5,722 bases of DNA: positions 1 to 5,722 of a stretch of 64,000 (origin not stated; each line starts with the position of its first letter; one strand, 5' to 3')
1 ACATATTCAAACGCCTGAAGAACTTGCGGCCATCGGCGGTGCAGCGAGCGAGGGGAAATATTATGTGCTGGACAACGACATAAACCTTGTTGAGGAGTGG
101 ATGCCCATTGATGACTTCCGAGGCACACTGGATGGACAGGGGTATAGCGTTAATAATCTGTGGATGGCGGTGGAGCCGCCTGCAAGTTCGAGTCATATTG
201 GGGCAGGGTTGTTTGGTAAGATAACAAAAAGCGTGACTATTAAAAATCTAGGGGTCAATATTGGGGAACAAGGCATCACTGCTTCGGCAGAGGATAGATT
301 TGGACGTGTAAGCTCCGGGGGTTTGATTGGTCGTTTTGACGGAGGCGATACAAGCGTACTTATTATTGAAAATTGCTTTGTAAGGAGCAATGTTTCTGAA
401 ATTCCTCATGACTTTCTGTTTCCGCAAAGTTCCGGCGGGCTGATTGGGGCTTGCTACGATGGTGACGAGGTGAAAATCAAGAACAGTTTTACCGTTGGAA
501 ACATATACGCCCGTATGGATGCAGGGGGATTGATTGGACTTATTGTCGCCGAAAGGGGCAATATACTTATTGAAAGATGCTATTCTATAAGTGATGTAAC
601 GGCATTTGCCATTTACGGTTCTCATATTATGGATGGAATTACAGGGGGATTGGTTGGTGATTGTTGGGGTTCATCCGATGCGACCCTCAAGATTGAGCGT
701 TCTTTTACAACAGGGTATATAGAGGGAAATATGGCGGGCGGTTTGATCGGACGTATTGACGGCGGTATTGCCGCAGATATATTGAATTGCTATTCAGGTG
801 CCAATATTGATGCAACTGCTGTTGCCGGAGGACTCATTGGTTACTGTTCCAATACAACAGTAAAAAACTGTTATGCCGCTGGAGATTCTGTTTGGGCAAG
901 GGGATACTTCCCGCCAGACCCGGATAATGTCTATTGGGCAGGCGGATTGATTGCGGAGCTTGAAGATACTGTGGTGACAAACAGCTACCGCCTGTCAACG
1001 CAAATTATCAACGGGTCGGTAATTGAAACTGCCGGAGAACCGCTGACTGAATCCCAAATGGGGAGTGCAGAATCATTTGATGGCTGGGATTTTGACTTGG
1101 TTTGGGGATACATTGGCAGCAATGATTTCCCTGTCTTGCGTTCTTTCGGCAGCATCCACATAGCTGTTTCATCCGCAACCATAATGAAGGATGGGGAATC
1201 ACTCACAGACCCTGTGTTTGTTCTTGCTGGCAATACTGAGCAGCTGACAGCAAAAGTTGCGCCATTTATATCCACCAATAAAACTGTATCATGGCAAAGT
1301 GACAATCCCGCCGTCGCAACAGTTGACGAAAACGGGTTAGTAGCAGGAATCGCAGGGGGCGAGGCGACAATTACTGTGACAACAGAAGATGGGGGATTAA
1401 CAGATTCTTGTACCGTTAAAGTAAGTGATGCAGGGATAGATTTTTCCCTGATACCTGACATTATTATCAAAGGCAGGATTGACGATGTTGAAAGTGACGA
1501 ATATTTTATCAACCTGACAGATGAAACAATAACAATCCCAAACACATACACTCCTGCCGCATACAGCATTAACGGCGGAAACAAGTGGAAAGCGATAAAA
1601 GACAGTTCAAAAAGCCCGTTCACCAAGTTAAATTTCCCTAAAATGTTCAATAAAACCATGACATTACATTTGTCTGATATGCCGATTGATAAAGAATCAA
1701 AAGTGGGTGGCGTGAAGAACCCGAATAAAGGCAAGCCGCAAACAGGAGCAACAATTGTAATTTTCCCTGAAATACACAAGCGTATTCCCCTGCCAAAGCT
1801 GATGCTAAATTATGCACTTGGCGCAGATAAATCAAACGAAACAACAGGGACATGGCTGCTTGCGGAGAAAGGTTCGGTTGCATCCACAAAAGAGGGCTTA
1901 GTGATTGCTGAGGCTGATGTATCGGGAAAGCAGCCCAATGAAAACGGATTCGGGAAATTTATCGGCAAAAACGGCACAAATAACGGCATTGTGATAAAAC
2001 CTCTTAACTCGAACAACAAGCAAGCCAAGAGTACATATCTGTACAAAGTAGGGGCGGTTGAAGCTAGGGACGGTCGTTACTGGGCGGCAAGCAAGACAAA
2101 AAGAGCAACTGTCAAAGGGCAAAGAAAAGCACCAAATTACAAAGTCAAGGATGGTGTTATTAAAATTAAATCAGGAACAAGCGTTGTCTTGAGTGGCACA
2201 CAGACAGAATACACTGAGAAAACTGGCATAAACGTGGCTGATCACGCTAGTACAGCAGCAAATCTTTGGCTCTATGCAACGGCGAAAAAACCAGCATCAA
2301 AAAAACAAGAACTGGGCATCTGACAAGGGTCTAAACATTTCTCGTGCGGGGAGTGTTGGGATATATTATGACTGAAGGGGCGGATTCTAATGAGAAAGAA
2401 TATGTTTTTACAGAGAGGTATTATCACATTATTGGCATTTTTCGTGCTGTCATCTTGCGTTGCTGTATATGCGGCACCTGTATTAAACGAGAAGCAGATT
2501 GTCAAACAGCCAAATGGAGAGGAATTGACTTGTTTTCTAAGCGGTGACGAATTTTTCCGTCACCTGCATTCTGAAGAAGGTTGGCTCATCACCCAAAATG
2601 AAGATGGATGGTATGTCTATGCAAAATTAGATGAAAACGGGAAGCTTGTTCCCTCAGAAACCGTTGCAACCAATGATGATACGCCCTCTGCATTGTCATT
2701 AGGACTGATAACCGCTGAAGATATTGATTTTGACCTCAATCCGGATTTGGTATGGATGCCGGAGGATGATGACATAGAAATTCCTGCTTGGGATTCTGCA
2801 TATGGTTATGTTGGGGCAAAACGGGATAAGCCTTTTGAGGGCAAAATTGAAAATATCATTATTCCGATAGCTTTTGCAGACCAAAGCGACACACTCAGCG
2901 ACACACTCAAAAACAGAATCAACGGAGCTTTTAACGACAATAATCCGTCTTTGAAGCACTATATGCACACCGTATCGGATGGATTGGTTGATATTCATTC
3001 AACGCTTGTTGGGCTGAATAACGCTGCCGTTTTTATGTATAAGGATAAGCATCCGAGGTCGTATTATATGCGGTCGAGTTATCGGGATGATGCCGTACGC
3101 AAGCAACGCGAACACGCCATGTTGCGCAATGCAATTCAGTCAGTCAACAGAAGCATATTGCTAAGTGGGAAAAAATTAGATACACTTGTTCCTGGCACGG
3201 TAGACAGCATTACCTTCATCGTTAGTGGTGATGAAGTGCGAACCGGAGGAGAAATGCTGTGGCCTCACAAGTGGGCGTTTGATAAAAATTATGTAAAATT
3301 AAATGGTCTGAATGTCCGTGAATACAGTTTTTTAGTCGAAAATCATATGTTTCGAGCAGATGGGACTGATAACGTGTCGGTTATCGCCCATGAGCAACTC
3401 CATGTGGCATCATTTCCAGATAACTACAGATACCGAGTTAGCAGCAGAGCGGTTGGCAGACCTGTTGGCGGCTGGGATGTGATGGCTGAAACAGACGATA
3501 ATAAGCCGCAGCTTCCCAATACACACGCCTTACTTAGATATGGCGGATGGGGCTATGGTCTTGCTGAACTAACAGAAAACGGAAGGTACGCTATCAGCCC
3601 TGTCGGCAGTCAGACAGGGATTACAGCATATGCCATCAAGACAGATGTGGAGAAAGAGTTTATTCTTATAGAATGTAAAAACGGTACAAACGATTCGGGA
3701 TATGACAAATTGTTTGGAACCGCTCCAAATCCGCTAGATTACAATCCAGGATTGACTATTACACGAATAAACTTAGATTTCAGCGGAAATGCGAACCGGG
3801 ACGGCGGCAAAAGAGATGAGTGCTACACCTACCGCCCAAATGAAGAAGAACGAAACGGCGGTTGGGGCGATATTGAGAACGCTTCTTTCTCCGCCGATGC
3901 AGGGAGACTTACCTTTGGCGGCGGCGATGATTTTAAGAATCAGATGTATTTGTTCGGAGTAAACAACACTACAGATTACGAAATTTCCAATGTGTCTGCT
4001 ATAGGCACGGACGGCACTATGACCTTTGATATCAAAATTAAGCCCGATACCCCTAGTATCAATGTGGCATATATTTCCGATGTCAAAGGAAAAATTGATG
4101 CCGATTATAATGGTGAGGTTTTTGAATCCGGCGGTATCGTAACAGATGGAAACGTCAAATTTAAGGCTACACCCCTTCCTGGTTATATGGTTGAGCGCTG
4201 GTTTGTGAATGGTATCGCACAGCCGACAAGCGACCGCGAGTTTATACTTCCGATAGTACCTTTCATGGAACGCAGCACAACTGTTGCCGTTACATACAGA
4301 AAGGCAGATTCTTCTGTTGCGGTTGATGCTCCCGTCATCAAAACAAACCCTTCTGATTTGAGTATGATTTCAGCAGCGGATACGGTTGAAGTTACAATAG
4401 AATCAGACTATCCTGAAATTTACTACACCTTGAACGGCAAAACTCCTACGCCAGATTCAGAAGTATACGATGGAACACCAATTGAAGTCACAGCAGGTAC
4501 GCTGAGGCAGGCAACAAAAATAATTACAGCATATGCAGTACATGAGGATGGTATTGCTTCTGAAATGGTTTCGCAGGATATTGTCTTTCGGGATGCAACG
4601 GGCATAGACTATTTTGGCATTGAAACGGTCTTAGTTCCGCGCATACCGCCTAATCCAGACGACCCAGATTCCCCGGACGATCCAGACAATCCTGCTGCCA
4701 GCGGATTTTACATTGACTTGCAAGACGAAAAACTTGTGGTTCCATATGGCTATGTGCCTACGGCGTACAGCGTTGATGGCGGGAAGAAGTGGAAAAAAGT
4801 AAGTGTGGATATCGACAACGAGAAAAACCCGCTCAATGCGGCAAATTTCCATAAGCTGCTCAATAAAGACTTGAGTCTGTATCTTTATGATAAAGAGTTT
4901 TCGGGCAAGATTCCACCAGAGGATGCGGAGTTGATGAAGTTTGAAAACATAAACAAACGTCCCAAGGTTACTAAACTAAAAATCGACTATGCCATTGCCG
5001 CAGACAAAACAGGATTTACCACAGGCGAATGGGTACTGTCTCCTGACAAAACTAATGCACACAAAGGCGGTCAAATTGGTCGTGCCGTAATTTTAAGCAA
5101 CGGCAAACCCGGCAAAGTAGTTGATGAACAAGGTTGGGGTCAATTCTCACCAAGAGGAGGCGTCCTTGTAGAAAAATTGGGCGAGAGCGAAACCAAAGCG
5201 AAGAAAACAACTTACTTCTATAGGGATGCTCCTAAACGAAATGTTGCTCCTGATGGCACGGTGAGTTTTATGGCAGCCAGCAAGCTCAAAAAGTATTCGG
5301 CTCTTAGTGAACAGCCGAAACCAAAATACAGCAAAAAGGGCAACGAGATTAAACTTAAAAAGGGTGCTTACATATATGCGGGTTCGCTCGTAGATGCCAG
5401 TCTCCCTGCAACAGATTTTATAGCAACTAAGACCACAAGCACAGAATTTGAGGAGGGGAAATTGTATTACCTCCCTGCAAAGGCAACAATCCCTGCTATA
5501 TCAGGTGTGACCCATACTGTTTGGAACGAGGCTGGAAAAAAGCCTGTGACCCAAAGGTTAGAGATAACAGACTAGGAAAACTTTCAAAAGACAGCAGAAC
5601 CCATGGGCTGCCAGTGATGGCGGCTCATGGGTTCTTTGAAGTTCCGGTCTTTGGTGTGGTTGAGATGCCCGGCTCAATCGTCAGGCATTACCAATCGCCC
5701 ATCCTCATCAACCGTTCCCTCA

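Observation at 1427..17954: Four secreted proteins with unrelated head domains share one unrecognised Lys-rich C-terminal module of about 260-310 aa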

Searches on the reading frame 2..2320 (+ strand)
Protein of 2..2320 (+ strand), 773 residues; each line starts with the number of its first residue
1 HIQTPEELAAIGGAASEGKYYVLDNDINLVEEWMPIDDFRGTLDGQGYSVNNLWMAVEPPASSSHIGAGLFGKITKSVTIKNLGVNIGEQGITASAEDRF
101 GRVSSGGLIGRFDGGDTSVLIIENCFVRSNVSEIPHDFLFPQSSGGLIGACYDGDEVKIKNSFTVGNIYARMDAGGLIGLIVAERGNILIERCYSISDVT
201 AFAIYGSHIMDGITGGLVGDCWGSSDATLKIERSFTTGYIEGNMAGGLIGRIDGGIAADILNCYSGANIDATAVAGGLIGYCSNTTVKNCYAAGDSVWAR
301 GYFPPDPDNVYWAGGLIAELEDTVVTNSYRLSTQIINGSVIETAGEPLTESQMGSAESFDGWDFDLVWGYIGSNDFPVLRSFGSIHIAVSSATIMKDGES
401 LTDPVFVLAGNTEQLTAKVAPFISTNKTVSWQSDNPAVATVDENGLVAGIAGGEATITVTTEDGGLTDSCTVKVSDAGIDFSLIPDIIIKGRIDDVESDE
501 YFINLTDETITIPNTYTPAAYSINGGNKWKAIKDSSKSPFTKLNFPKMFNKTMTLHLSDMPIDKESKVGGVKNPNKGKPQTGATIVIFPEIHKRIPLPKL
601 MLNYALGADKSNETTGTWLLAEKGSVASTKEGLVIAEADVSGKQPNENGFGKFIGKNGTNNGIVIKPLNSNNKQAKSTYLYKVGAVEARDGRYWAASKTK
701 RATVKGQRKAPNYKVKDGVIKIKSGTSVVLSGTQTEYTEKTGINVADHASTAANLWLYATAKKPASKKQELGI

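Call 7: search_protein_families(library=pfam, proteins=[window:2-2320:+], max_evalue=1)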
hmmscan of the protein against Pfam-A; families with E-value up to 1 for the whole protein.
window:2-2320:+ (773 aa): 5 families
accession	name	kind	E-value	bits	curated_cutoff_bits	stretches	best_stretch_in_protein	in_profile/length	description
PF02368.24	Big_2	-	2.1e-17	63.3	22.8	1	405-472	12-79/79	Bacterial Ig-like domain (group 2)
PF22359.2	Big-like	-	1.3e-05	25.8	27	1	428-475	2-47/48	Bacterial Ig-like domain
PF07581.17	Glug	-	0.038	14.8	20.5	2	275-295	5-26/28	The GLUG motif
PF21461.3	HL_N-beta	-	0.11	12.8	27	1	432-466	17-49/57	Hyaluronate lyase, N-terminal beta-sheet domain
PF12985.13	DUF3869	-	0.91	10.2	24.5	1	421-475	19-69/85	Domain of unknown function (DUF3869)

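Call 9: search_protein_families(library=ncbifam, proteins=[window:2-2320:+], max_evalue=1)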
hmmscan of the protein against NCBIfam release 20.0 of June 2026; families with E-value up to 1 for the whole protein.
window:2-2320:+ (773 aa): 0 families

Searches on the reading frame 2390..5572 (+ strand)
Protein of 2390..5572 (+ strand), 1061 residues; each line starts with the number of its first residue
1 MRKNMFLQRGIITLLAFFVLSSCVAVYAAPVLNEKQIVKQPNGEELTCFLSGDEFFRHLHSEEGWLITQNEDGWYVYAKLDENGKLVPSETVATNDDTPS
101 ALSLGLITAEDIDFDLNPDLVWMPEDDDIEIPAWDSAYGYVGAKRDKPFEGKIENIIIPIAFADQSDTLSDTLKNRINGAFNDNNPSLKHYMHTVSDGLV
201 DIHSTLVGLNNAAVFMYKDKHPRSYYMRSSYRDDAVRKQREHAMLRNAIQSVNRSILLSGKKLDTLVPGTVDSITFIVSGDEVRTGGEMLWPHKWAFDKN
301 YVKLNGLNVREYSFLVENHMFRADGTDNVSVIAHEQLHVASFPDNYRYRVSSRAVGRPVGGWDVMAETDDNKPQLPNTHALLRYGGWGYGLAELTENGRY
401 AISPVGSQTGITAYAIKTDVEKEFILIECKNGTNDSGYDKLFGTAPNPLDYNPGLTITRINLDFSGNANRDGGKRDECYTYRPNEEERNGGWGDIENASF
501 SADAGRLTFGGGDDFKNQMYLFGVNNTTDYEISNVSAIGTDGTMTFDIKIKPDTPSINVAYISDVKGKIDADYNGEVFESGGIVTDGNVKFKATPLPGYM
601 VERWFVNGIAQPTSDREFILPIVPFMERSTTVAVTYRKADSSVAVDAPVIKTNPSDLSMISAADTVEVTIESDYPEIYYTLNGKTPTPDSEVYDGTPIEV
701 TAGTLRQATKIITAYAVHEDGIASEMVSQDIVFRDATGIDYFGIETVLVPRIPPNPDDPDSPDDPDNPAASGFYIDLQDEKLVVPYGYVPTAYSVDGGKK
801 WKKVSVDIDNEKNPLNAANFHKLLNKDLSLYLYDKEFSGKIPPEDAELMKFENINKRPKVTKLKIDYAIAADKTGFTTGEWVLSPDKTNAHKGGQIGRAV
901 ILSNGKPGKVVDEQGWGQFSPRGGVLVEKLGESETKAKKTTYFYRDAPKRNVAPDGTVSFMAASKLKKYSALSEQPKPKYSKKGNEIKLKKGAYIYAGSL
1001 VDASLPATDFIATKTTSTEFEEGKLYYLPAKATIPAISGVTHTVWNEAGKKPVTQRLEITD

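Call 7: search_protein_families(library=pfam, proteins=[window:2390-5572:+], max_evalue=1)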
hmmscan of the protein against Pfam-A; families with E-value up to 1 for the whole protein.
window:2390-5572:+ (1061 aa): 4 families
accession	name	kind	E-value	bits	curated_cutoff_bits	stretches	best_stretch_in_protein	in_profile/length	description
PF13290.12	CHB_HEX_C_1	-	1.2e-08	35.2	22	1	662-727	8-66/67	Chitobiase/beta-hexosaminidase C-terminal domain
PF13287.12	Fn3_assoc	-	1.2e-07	32.2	23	1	668-730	1-58/59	Fn3 associated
PF18998.6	Flg_new_2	-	0.006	17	23.6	1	569-609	5-45/73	Divergent InlB B-repeat domain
PF02920.21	Integrase_DNA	-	0.66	10.4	27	0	69-100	19-52/70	DNA binding domain of tn916 integrase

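Call 9: search_protein_families(library=ncbifam, proteins=[window:2390-5572:+], max_evalue=1)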
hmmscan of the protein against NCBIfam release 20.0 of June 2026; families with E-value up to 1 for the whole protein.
window:2390-5572:+ (1061 aa): 2 families
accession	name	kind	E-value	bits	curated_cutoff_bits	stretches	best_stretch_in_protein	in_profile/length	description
TIGR03296.1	M6dom_TIGR03296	domain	4.3e-21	76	110.8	1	162-377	6-218/286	M6 family metalloprotease domain-containing protein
NF003755.0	PRK05346.2-6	equivalog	0.0044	15.9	563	0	57-90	58-91/310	Na(+)-translocating NADH-quinone reductase subunit C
